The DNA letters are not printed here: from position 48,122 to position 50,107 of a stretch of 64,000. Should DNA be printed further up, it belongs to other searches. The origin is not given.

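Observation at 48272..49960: Single-polypeptide glycine-to-betaine synthase (GSMT-SDMT fusion) in a mycobacterium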

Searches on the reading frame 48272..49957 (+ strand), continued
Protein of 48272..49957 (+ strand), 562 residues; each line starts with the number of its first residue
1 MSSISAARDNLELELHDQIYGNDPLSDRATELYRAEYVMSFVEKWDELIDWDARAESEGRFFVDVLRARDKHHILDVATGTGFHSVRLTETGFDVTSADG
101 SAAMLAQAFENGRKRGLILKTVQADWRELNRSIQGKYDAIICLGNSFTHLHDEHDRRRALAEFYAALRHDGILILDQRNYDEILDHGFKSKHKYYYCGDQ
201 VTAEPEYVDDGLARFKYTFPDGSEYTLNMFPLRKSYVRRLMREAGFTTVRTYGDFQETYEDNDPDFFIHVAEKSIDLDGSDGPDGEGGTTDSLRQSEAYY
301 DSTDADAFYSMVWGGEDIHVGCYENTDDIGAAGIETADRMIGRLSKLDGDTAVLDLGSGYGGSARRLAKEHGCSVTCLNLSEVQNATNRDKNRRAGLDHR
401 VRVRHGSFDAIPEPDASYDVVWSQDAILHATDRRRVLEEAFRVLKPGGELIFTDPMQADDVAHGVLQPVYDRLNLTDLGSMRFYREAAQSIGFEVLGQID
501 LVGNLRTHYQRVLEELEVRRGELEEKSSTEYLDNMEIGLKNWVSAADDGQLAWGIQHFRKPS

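Call 35: find_related_loci(query=window:48272-49957:+, collection=metagenome_contigs, flank=1500)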
Query window:48272-49957:+ (562 aa) in metagenome_contigs; peptide patterns used: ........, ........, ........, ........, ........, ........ (x = any residue, [..] = any of these).
600 stretches matched a pattern (row limit reached: there are more); 501 encode a relative of the query (tblastn E <= 1e-3); the best 80 are kept; 80 distinct loci.
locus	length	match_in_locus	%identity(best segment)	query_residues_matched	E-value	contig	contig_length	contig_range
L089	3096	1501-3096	92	1-537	0e+0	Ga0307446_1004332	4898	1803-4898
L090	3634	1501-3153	76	1-562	0e+0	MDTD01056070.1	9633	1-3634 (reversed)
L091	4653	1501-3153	76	1-562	0e+0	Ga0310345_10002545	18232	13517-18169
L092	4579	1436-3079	76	3-561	0e+0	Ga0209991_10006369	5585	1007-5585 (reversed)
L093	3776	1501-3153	76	1-562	0e+0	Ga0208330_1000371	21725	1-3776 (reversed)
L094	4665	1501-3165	69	9-561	0e+0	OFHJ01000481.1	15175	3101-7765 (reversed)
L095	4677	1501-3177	68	5-561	0e+0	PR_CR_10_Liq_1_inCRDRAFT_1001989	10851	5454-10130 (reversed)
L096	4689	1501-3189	68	1-561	0e+0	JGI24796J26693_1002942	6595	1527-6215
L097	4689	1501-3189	68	1-561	0e+0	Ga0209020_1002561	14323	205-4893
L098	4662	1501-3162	68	10-562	0e+0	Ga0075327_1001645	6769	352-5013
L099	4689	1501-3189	67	1-561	0e+0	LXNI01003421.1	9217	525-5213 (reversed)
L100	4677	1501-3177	68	1-562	0e+0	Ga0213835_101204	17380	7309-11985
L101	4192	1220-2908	66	1-562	0e+0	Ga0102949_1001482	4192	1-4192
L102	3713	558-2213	78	1-561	0e+0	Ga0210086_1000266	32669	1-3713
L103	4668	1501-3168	68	10-562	0e+0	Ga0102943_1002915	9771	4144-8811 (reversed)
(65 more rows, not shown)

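Call 67: list_cluster_members(proteins=[P0001, P0002, P0004, P0012, P0006])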
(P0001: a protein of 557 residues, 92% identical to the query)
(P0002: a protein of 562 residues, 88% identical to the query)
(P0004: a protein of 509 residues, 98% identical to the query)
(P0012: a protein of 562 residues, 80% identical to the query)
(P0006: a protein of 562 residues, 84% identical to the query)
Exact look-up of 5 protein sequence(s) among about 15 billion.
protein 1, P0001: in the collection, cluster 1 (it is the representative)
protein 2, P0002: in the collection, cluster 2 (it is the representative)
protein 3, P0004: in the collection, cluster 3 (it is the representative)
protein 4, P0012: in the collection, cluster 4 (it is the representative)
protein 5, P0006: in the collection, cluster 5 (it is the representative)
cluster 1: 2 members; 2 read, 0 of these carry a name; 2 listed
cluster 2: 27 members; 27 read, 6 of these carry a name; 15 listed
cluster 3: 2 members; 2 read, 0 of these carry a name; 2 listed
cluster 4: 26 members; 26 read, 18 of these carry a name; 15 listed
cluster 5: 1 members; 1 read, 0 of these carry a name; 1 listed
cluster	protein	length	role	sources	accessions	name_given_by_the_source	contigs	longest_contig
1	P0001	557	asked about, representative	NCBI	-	-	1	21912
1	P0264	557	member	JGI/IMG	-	-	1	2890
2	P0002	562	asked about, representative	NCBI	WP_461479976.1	glycine/sarcosine N-methyltransferase [Mycobacterium sp. HUMS_1102779]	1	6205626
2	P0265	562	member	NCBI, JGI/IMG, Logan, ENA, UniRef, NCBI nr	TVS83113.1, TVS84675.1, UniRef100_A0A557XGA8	methyltransferase domain-containing protein [Mycobacterium helveticum] | Methyltransferase domain-containing protein n=1 Tax=Mycobacterium helveticum ...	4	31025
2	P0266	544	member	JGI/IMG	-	sarcosine/dimethylglycine N-methyltransferase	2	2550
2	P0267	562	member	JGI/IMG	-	SAM-dependent methyltransferase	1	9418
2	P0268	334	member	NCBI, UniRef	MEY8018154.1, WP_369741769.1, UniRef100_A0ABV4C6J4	SAM-dependent methyltransferase [Mycobacterium servetii] | Cyclopropane-fatty-acyl-phospholipid synthase family protein n=1 Tax=Mycobacterium ...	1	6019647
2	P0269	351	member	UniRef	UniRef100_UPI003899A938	SAM-dependent methyltransferase n=1 Tax=Mycobacterium sp. HUMS_1102779 TaxID=3383487 ...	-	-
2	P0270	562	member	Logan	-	-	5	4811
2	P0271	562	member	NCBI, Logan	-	-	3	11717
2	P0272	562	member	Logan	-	-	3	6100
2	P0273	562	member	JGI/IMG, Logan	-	-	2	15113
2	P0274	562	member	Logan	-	-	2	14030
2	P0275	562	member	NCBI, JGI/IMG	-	-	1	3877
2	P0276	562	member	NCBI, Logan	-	-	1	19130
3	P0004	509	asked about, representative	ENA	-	-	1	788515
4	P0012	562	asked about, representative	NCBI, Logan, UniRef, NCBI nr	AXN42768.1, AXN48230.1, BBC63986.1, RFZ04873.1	Glycine/sarcosine/dimethylglycine N-methyltransferase [Mycobacterium marinum] | glycine/sarcosine N-methyltransferase n=1 Tax=Mycobacterium marinum TaxID=1781 ...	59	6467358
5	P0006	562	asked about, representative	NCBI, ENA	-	-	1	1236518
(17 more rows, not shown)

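Call 68: predict_structure(alignment_id=A4)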
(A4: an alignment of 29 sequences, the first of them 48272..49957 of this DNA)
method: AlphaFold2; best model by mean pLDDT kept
length: 562 residues; sequences in the alignment: 29
mean_pLDDT: 68.5   pTM: 0.51
mean pLDDT of the five models: 68.5, 63.6, 62.7, 56.4, 55.5
residues with pLDDT >= 90: 97; 70-90: 205; 50-70: 140; < 50: 120
segments of 3 or more residues with pLDDT < 50: 1-43, 79-82, 99-131, 190-201, 256-261, 275-295
pLDDT, mean of each block of 10 residues (from residue 1): 28 27 38 35 51 60 74 69 60 64 34 28 30 67 69 69 72 79 61 46 53 63 64 75 69 52 65 45 29 49 69 65 86 89 94 81 82 90 74 87 85 95 83 89 98 88 71 69 93 93 86 91 83 84 87 93 93
secondary structure, 60 per line:
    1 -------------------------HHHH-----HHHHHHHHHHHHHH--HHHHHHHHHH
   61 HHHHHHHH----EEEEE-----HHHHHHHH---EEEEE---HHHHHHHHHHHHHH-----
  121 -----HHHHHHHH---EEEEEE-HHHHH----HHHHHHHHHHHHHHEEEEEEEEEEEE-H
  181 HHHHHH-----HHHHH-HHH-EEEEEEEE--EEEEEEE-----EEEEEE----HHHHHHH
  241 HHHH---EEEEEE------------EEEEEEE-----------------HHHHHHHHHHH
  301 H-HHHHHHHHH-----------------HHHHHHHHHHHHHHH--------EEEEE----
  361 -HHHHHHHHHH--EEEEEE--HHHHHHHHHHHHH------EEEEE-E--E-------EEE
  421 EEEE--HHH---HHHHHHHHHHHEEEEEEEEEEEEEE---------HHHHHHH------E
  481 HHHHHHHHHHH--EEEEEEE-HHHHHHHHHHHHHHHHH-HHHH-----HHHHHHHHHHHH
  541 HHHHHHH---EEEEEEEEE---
elements in order: H26-29 H35-48 H51-68 E73-77 H83-90 E94-98 H102-115 H126-133 E137-142 H144-148 H153-166 E167-178 H180-186 H192-196 E202-209 E212-218 E224-229 H234-244 E248-253 E266-272 H290-301 H303-311 H329-343 E352-356 H362-371 E374-379 H382-394 E401-405 E418-424 H433-443 E444-457 H467-473 H481-491 E494-500 H502-518 H520-523 H529-547 E551-559

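Call 71: fold_search(model_id=the predicted structure, library=pdb)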
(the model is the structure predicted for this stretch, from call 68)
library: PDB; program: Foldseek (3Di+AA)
matches with E <= 10: 1926; with E <= 0.001: 1609
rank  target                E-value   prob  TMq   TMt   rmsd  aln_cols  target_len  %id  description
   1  2o57_A                1.2e-28  1.00  0.46  0.89   2.0       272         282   42  Crystal Structure of a putative sarcosine dimethylglycine methyltransferase from Galdieria sulphuraria (released 2006-12-19)
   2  2o57_D                2.3e-28  1.00  0.44  0.91   1.9       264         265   42  Crystal Structure of a putative sarcosine dimethylglycine methyltransferase from Galdieria sulphuraria (released 2006-12-19)
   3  2o57_B                5.7e-28  1.00  0.45  0.90   2.0       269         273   42  Crystal Structure of a putative sarcosine dimethylglycine methyltransferase from Galdieria sulphuraria (released 2006-12-19)
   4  2o57_C                9.4e-28  1.00  0.45  0.91   1.9       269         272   42  Crystal Structure of a putative sarcosine dimethylglycine methyltransferase from Galdieria sulphuraria (released 2006-12-19)
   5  5gwx                  2.5e-26  1.00  0.37  0.78   6.4       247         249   64  Crystal structure of glycine sarcosine N-methyltransferase from Methanohalophilus portucalensis in complex with S-adenos (released 2016-11-23)
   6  5hii                  7.3e-26  1.00  0.35  0.77   6.4       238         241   65  Crystal structure of glycine sarcosine N-methyltransferase (GSMT) from Methanohalophilus portucalensis (apo form) (released 2016-11-23)
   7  5h02                  1.0e-25  1.00  0.36  0.76   6.5       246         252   64  Crystal structure of Methanohalophilus portucalensis glycine sarcosine N-methyltransferase tetramutant (H21G, E23T, E24N (released 2016-11-23)
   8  5him                  1.4e-25  1.00  0.35  0.77   6.4       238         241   65  Crystal structure of glycine sarcosine N-methyltransferase from Methanohalophilus portucalensis in complex with S-adenos (released 2016-11-23)
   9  5hil                  1.7e-25  1.00  0.35  0.77   6.4       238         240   65  Crystal structure of glycine sarcosine N-methyltransferase from Methanohalophilus portucalensis in complex with S-adenos (released 2016-11-23)
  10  5hij                  3.0e-25  1.00  0.35  0.78   6.5       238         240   65  Crystal structure of glycine sarcosine N-methyltransferase from Methanohalophilus portucalensis in complex with betaine (released 2016-11-23)
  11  5wp4                  9.3e-25  1.00  0.49  0.55  11.5       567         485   15  Arabidopsis thaliana phosphoethanolamine N-methyltransferase 1 (AtPMT1, XIOPTL) in complex with SAH and phosphocholine (released 2017-11-15)
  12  5wp5_B                1.7e-23  1.00  0.40  0.48  14.0       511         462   16  Arabidopsis thaliana phosphoethanolamine N-methyltransferase 2 (AtPMT2) in complex with SAH (released 2017-11-15)
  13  4kri_A                2.7e-23  1.00  0.42  0.54  10.2       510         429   16  Haemonchus contortus Phospholethanolamine N-methyltransferase 2 in complex with phosphomonomethylethanolamine and S-ad (released 2013-09-25)
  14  4kri_B                2.9e-23  1.00  0.43  0.56  10.2       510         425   16  Haemonchus contortus Phospholethanolamine N-methyltransferase 2 in complex with phosphomonomethylethanolamine and S-ad (released 2013-09-25)
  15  5wp5_A                3.9e-23  1.00  0.40  0.48  14.2       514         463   16  Arabidopsis thaliana phosphoethanolamine N-methyltransferase 2 (AtPMT2) in complex with SAH (released 2017-11-15)
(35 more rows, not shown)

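Call 74: find_encoding_contigs(protein=P0005, flank=600, max_places=1)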
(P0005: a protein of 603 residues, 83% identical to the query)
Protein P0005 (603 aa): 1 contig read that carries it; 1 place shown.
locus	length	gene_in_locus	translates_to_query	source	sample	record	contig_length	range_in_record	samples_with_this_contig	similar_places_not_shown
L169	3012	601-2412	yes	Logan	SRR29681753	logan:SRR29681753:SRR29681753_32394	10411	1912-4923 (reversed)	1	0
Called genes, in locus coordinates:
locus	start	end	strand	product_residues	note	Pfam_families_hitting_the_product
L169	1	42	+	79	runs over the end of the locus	-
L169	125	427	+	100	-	PF13489:Methyltransf_23 (weak), PF13847:Methyltransf_31, PF08241:Methyltransf_11, PF13649:Methyltransf_25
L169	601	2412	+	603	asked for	PF13847:Methyltransf_31, PF08241:Methyltransf_11, PF08242:Methyltransf_12, PF13649:Methyltransf_25, PF02353:CMAS, PF01209:Ubie_methyltran, PF13489:Methyltransf_23, PF08241:Methyltransf_11, +7 more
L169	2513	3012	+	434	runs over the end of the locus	PF00324:AA_permease, PF03845:Spore_permease, PF13520:AA_permease_2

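Call 75: find_encoding_contigs(protein=P0008, flank=600, max_places=1)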
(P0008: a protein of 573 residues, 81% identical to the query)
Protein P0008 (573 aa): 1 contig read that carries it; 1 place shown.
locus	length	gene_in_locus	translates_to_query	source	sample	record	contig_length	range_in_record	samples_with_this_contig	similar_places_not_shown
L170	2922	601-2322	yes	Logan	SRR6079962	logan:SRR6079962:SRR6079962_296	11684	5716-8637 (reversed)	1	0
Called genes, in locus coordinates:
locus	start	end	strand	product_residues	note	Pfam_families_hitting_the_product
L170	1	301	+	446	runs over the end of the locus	PF00083:Sugar_tr, PF07690:MFS_1, PF13347:MFS_2 (weak), PF07690:MFS_1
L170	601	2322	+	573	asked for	PF08241:Methyltransf_11, PF08242:Methyltransf_12, PF13649:Methyltransf_25, PF13847:Methyltransf_31, PF02353:CMAS, PF01209:Ubie_methyltran, PF13489:Methyltransf_23, PF13847:Methyltransf_31, +6 more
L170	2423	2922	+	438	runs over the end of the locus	PF00324:AA_permease, PF03845:Spore_permease (weak), PF13520:AA_permease_2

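Call 76: find_encoding_contigs(protein=P0010, flank=600, max_places=1)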
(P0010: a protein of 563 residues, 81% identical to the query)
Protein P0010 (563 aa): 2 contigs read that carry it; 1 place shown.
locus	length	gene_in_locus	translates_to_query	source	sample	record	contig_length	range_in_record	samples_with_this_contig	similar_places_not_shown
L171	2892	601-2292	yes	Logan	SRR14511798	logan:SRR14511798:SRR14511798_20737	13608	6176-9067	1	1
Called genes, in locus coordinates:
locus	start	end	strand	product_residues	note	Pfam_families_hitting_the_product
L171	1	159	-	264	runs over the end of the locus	PF00756:Esterase (weak)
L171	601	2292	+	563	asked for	PF13847:Methyltransf_31, PF08241:Methyltransf_11, PF08242:Methyltransf_12, PF13649:Methyltransf_25, PF02353:CMAS, PF01209:Ubie_methyltran, PF13489:Methyltransf_23, PF13847:Methyltransf_31, +7 more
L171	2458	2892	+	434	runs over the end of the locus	PF00324:AA_permease, PF03845:Spore_permease (weak), PF13520:AA_permease_2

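Call 77: find_encoding_contigs(protein=P0014, flank=600, max_places=1)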
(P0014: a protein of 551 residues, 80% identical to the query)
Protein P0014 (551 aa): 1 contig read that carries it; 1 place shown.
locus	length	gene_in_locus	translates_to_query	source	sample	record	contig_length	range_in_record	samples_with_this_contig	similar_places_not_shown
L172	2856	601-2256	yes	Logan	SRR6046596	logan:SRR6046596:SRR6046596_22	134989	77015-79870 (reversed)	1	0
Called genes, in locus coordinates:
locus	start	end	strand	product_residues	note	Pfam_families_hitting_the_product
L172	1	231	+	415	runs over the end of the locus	PF00067:p450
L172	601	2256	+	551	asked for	PF13847:Methyltransf_31, PF08241:Methyltransf_11, PF13649:Methyltransf_25, PF02353:CMAS, PF01209:Ubie_methyltran, PF13489:Methyltransf_23, PF08241:Methyltransf_11, PF08242:Methyltransf_12, +6 more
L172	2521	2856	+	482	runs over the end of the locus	PF00171:Aldedh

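Call 78: find_encoding_contigs(protein=P0015, flank=600, max_places=1)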
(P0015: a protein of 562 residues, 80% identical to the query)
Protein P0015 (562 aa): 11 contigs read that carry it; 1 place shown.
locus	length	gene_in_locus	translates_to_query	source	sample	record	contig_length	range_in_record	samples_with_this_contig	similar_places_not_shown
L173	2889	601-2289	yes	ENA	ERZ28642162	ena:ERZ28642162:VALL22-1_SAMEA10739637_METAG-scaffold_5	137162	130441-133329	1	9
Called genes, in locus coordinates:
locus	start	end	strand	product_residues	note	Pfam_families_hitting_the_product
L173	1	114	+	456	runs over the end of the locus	PF00083:Sugar_tr, PF07690:MFS_1, PF00083:Sugar_tr (weak), PF07690:MFS_1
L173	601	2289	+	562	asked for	PF13847:Methyltransf_31, PF08241:Methyltransf_11, PF08242:Methyltransf_12, PF13649:Methyltransf_25, PF02353:CMAS, PF01209:Ubie_methyltran, PF13489:Methyltransf_23, PF13847:Methyltransf_31, +7 more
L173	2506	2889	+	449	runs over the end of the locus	PF00324:AA_permease, PF03845:Spore_permease (weak), PF13520:AA_permease_2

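Call 79: find_encoding_contigs(protein=P0021, flank=600, max_places=1)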
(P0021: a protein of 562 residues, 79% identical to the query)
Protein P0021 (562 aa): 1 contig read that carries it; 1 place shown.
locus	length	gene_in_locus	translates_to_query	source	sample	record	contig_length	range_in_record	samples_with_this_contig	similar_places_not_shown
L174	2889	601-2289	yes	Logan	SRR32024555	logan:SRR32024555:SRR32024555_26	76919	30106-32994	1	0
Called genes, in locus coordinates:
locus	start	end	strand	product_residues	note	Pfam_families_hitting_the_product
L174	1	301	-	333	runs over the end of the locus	PF00756:Esterase (weak)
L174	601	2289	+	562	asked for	PF08241:Methyltransf_11, PF08242:Methyltransf_12, PF13649:Methyltransf_25, PF13847:Methyltransf_31, PF02353:CMAS, PF01209:Ubie_methyltran, PF13489:Methyltransf_23, PF08241:Methyltransf_11, +5 more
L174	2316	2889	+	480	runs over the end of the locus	PF00324:AA_permease, PF13520:AA_permease_2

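Call 80: find_encoding_contigs(protein=P0029, flank=600, max_places=1)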
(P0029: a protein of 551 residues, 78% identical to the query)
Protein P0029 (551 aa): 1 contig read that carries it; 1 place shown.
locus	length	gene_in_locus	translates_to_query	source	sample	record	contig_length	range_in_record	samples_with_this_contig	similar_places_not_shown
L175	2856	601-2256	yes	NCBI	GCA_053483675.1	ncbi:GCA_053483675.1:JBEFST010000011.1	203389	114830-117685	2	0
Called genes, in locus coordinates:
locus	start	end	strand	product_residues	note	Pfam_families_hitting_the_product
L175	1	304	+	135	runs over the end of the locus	-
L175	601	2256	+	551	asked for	PF13847:Methyltransf_31, PF08241:Methyltransf_11, PF13649:Methyltransf_25, PF02353:CMAS, PF01209:Ubie_methyltran, PF13489:Methyltransf_23, PF08241:Methyltransf_11, PF08242:Methyltransf_12, +4 more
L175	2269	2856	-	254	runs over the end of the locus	PF00378:ECH_1, PF16113:ECH_2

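Call 81: find_encoding_contigs(protein=P0030, flank=600, max_places=1)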
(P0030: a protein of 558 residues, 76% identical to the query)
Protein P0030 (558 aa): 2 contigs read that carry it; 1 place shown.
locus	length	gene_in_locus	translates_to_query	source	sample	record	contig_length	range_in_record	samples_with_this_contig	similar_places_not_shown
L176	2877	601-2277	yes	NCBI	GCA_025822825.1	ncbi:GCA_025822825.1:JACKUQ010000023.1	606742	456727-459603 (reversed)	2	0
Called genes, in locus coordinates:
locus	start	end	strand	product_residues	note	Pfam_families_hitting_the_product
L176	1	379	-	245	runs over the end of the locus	PF12464:Mac, PF00132:Hexapep, PF14602:Hexapep_2 (weak)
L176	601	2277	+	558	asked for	PF13847:Methyltransf_31, PF08241:Methyltransf_11, PF08242:Methyltransf_12, PF13649:Methyltransf_25, PF02353:CMAS, PF01209:Ubie_methyltran, PF13489:Methyltransf_23, PF08241:Methyltransf_11, +5 more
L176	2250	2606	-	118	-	PF12833:HTH_18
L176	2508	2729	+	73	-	PF03928:HbpS-like (weak)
